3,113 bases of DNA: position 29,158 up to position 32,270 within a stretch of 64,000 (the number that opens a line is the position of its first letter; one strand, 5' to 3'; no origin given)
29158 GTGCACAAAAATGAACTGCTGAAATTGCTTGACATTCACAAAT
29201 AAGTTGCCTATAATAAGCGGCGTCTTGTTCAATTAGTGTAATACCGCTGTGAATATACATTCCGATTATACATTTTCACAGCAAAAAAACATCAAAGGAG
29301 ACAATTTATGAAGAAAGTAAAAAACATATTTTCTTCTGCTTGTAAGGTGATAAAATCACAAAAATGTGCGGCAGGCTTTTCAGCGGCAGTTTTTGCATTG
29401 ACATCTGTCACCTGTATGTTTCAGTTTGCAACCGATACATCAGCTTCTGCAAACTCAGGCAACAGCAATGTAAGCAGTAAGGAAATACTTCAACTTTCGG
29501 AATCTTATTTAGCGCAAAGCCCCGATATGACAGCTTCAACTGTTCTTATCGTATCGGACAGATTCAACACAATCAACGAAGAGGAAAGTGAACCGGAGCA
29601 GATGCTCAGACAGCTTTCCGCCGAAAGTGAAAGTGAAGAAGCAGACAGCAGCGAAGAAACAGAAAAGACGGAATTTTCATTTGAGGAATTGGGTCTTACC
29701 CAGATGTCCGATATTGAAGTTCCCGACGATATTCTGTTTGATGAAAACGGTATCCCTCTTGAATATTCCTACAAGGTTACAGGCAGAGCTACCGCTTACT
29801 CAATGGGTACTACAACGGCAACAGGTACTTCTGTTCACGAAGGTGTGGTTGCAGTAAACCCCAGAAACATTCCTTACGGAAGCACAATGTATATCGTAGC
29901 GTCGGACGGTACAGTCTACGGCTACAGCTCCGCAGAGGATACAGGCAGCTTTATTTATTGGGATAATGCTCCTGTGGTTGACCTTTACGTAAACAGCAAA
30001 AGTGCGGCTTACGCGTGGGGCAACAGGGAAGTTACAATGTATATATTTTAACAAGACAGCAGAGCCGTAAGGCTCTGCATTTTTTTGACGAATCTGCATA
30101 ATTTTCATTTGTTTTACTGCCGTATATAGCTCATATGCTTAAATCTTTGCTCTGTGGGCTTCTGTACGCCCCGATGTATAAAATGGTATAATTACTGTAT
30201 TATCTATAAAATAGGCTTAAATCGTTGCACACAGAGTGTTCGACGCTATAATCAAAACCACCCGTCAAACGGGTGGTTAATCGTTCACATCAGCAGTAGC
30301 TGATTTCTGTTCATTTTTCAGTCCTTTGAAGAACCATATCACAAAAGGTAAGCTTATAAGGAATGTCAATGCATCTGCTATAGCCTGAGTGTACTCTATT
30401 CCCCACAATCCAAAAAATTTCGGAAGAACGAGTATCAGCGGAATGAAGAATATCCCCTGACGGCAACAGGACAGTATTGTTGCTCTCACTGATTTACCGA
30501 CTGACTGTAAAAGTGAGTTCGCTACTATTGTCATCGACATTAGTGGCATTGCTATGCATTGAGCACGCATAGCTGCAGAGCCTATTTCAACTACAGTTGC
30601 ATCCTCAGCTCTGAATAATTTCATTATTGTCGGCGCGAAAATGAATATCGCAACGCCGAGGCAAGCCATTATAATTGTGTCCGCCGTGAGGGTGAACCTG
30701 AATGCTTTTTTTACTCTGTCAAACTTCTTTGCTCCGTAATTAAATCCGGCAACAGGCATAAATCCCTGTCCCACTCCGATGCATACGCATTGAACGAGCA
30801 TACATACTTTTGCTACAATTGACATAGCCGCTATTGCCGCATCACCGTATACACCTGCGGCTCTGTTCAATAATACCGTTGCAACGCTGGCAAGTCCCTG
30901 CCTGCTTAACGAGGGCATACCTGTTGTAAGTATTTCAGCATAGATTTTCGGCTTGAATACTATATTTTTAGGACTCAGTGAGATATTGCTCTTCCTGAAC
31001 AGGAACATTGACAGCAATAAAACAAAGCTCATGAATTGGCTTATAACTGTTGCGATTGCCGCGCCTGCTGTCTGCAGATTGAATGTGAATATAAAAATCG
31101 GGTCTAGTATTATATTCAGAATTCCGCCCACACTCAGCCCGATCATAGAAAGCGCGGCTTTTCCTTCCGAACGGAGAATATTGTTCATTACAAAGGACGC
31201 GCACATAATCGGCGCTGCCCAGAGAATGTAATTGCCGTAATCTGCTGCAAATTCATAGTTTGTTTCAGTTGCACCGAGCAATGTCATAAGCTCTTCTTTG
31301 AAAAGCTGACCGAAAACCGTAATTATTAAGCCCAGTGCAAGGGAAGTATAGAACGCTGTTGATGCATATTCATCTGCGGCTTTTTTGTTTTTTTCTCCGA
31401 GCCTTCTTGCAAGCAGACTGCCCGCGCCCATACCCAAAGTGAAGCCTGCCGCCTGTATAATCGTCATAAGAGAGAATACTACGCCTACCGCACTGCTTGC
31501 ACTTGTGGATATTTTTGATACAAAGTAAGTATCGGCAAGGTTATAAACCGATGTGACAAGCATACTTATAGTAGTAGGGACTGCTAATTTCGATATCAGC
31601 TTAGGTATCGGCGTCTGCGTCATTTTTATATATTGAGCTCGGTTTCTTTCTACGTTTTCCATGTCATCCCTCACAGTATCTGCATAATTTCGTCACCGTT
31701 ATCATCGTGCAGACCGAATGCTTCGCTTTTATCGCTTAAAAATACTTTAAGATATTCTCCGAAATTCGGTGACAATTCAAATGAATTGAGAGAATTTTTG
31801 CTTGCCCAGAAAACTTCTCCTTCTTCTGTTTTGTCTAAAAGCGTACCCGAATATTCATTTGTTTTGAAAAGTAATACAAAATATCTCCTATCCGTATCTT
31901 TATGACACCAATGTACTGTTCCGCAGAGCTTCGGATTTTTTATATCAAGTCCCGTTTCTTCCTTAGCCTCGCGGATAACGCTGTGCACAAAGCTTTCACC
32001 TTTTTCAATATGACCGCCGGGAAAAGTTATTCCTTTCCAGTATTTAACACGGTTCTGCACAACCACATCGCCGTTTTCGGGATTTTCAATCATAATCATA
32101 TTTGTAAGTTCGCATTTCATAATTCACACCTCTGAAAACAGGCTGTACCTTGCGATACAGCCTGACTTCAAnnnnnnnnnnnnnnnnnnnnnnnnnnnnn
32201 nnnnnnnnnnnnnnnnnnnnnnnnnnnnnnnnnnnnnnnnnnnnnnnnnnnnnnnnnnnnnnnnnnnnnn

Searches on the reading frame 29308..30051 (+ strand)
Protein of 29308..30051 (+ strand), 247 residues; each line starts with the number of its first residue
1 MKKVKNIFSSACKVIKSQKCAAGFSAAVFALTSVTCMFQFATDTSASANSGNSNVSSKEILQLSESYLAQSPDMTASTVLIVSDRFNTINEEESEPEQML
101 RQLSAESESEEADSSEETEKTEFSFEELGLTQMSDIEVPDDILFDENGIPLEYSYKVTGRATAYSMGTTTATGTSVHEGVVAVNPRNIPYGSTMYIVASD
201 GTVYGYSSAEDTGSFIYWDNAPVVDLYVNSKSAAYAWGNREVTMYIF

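Call 35: search_protein_families(library=pfam, proteins=[window:29308-30051:+], max_evalue=0.00001)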
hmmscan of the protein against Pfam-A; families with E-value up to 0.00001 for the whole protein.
window:29308-30051:+ (247 aa): 1 family
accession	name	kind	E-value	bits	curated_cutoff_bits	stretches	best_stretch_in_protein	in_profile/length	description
PF06725.17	3D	-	1.9e-10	41.2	23.8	1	180-246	2-70/72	3D domain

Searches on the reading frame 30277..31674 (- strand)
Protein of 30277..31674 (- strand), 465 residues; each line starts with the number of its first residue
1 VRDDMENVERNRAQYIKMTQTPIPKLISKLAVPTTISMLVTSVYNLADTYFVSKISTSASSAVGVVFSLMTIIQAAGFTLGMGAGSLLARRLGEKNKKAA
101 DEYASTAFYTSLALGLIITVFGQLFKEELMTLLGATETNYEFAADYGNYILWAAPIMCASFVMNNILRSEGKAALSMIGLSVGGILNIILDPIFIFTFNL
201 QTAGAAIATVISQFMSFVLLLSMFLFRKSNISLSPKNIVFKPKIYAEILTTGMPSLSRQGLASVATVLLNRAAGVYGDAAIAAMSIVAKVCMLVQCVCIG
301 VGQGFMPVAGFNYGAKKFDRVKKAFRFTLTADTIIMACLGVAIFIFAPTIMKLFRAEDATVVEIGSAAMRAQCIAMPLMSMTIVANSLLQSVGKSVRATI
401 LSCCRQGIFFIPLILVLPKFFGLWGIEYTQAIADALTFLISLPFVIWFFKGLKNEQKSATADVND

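Call 5: search_protein_families(library=pfam, proteins=[window:30277-31674:-])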
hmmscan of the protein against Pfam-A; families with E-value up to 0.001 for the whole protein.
window:30277-31674:- (465 aa): 1 family
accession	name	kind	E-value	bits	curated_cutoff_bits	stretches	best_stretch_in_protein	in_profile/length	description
PF01554.23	MatE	-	6e-52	176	24.9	2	33-193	1-161/161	MatE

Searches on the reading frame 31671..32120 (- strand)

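Call 5: search_protein_families(library=pfam, proteins=[window:31671-32120:-])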
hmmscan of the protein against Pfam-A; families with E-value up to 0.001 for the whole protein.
window:31671-32120:- (149 aa): 1 family
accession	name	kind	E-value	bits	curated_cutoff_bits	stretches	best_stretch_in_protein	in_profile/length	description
PF00293.34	NUDIX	-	1.4e-16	61.2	21.1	1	9-117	8-124/134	NUDIX domain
